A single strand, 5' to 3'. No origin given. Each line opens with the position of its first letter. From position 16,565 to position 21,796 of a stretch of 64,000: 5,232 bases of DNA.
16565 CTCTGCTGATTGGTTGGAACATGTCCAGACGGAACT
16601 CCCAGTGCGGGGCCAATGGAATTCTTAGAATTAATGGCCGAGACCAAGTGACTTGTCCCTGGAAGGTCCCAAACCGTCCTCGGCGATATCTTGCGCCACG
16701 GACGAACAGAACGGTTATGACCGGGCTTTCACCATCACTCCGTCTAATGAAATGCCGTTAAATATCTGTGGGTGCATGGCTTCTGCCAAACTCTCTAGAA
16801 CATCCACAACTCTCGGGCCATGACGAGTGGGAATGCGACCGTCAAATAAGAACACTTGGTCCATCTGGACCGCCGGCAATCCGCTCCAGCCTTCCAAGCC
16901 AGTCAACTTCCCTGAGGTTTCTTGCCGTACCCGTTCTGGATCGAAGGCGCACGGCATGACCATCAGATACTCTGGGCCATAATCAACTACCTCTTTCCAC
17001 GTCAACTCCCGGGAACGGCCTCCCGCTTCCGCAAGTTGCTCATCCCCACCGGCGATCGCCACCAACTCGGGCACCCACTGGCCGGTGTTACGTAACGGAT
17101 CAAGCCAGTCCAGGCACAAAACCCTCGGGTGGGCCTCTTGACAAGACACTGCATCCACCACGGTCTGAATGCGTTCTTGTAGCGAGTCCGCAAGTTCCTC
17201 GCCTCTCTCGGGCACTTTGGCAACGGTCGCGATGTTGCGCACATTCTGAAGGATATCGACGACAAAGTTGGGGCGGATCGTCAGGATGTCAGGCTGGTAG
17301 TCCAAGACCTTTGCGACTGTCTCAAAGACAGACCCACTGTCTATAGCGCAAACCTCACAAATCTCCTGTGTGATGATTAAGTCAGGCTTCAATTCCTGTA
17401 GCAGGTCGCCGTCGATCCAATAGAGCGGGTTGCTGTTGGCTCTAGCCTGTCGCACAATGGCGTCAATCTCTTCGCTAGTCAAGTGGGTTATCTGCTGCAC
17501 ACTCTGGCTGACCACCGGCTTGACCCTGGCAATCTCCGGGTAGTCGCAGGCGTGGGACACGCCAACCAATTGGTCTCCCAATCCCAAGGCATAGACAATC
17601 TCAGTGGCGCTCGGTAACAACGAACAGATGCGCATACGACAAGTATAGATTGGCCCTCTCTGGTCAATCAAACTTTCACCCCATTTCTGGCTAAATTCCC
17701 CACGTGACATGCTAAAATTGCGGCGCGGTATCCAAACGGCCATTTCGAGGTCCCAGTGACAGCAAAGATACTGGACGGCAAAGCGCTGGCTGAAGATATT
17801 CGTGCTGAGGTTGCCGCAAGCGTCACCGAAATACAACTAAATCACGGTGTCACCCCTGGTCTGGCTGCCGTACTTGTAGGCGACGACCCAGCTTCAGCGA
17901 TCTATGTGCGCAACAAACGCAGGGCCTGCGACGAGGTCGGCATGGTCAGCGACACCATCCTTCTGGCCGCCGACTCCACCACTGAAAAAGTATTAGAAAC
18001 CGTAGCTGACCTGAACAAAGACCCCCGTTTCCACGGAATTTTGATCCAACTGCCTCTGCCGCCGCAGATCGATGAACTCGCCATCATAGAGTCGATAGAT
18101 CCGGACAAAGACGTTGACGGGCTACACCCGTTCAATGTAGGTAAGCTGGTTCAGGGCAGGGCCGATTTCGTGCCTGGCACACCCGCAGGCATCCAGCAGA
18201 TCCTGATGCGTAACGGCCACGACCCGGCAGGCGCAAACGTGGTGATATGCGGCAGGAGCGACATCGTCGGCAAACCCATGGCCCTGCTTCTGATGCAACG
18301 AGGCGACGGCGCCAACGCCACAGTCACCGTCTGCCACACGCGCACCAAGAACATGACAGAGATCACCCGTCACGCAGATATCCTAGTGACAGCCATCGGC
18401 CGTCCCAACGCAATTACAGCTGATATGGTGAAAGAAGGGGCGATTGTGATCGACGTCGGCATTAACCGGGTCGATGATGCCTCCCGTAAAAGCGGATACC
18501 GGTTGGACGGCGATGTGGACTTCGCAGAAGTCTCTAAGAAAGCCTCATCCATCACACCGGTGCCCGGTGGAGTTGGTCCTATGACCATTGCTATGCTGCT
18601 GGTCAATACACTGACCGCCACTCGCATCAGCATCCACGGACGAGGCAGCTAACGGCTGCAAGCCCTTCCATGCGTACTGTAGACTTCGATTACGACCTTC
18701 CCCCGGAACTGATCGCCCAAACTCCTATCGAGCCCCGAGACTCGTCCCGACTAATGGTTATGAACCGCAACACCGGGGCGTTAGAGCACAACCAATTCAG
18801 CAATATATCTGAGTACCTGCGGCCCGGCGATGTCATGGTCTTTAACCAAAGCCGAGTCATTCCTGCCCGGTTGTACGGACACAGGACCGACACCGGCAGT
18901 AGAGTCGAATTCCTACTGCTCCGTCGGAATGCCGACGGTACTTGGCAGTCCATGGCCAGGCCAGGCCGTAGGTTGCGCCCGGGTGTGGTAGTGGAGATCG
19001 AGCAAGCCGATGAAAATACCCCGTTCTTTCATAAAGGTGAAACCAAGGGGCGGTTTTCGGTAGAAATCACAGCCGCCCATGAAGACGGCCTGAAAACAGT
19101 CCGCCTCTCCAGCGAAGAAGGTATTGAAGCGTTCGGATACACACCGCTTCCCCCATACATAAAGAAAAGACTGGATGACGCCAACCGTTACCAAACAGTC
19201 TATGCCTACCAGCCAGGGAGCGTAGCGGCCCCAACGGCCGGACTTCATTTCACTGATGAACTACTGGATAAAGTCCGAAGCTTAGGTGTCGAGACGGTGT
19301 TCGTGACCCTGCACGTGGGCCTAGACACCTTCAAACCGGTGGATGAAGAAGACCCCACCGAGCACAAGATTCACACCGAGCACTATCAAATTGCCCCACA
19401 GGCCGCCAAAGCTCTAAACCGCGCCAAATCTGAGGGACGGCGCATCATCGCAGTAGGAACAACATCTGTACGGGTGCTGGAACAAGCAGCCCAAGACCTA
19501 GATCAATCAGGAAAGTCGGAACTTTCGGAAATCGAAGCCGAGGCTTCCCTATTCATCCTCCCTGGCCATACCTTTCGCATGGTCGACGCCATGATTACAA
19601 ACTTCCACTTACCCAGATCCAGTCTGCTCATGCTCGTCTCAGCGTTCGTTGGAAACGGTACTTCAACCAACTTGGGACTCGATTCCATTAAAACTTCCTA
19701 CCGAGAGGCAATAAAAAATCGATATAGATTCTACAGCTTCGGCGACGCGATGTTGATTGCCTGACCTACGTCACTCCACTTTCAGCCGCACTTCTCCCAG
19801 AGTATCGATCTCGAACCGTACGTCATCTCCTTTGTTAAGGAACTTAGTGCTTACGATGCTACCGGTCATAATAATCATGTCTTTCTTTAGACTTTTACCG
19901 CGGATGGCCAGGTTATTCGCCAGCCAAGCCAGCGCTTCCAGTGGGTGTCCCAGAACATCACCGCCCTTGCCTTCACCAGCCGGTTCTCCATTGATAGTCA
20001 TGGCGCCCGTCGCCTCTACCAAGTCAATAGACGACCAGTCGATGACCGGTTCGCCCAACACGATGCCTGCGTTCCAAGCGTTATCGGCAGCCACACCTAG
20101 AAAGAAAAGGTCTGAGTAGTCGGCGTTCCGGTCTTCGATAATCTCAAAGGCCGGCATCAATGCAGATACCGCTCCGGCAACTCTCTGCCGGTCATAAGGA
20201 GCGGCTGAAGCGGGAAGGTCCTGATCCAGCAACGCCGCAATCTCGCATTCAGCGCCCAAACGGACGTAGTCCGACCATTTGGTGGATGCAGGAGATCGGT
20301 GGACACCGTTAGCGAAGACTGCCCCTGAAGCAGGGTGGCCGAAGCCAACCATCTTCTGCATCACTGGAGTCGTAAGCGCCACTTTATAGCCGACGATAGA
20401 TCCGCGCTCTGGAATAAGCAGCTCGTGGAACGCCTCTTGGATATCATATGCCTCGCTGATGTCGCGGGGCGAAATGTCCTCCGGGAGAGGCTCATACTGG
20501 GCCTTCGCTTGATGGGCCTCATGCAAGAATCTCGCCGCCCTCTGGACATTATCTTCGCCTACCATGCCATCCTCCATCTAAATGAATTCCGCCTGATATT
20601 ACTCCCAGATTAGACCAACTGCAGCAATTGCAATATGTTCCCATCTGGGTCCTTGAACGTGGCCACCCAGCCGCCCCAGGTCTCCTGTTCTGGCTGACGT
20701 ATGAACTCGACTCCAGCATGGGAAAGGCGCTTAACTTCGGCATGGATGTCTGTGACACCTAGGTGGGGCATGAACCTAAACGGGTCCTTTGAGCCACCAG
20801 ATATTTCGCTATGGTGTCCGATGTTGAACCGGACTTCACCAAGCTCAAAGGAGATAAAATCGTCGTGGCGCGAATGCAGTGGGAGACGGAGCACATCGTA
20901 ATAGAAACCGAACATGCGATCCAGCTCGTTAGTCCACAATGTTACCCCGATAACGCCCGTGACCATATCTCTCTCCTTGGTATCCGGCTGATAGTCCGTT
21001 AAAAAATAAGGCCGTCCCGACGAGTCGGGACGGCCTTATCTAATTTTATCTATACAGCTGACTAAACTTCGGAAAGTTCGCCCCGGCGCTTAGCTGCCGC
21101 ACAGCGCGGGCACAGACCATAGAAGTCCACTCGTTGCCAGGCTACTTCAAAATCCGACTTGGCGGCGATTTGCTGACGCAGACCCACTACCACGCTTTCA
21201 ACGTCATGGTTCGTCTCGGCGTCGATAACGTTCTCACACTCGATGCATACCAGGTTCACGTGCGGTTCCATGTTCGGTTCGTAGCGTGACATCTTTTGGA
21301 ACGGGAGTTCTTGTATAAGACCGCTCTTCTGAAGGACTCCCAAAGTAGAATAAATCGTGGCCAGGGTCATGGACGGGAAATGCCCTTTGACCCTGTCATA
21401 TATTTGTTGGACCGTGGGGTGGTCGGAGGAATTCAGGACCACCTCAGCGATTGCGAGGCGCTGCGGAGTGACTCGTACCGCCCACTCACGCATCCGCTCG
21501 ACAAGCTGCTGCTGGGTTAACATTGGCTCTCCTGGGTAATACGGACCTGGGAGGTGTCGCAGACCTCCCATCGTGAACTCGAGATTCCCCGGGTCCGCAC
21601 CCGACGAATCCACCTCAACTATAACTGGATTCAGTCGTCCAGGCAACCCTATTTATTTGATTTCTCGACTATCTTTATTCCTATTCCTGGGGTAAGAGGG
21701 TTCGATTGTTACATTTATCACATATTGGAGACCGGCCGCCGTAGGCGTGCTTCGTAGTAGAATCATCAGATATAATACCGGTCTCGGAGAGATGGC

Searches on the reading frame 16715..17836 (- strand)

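Call 86: search_protein_families(library=pfam, proteins=[window:16715-17836:-], max_evalue=0.0001)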
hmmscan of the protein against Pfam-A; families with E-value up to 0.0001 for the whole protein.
window:16715-17836:- (373 aa): 1 family
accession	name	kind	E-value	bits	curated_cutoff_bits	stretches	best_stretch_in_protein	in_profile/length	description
PF01497.23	Peripla_BP_2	-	3.7e-18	66.2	27.5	1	72-332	3-232/235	Periplasmic binding protein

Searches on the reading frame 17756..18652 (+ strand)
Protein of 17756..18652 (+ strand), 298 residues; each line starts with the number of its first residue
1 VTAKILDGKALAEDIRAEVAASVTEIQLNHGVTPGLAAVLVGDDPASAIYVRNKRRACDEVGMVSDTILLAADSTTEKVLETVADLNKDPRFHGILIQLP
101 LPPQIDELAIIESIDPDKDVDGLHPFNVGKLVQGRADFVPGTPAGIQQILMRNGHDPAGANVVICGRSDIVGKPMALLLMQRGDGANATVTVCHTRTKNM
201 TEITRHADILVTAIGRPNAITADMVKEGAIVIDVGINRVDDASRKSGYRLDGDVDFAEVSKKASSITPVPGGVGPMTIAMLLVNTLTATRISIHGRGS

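Call 86: search_protein_families(library=pfam, proteins=[window:17756-18652:+], max_evalue=0.0001)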
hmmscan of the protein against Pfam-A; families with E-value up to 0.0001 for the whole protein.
window:17756-18652:+ (298 aa): 2 families
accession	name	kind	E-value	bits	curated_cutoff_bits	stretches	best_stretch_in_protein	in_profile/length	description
PF02882.25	THF_DHG_CYH_C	-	9.4e-65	217.2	27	1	124-290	1-157/160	Tetrahydrofolate dehydrogenase/cyclohydrolase, NAD(P)-binding domain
PF00763.28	THF_DHG_CYH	-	1.2e-40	138.8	32.8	1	6-121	1-115/115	Tetrahydrofolate dehydrogenase/cyclohydrolase, catalytic domain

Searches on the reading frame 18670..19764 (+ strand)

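Call 86: search_protein_families(library=pfam, proteins=[window:18670-19764:+], max_evalue=0.0001)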
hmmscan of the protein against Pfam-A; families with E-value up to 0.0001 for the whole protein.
window:18670-19764:+ (364 aa): 1 family
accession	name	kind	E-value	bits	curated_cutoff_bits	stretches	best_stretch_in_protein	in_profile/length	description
PF02547.20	Queuosine_synth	-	2.2e-126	421.8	25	1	5-363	3-322/322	Queuosine biosynthesis protein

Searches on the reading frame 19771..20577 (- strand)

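Call 86: search_protein_families(library=pfam, proteins=[window:19771-20577:-], max_evalue=0.0001)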
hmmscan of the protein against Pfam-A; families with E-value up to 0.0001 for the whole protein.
window:19771-20577:- (268 aa): 1 family
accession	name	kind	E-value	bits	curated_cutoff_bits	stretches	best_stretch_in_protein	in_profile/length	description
PF01557.24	FAA_hydrolase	-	2.7e-12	47.3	23.9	1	105-267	56-213/214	Fumarylacetoacetate (FAA) hydrolase C-terminal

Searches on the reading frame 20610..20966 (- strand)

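Call 86: search_protein_families(library=pfam, proteins=[window:20610-20966:-], max_evalue=0.0001)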
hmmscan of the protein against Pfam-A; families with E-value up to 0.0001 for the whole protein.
window:20610-20966:- (118 aa): 3 families
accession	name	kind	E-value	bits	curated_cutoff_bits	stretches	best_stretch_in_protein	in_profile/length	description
PF00903.31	Glyoxalase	-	6.9e-13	49.5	20.6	1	8-113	5-120/121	Glyoxalase/Bleomycin resistance protein/Dioxygenase superfamily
PF12681.13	Glyoxalase_2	-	3.9e-09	36.9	30.1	1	10-113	6-112/118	Glyoxalase-like domain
PF18029.7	Glyoxalase_6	-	9.3e-08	33.1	23.6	1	8-114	2-105/106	Glyoxalase-like domain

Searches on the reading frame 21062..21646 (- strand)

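Call 87: search_protein_families(library=pfam, proteins=[window:21062-21646:-], max_evalue=0.0001)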
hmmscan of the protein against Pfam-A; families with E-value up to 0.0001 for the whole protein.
window:21062-21646:- (194 aa): 1 family
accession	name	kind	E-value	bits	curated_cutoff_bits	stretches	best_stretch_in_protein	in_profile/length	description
PF01475.25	FUR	-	6.3e-22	78.4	23.1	1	57-174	4-119/121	Ferric uptake regulator family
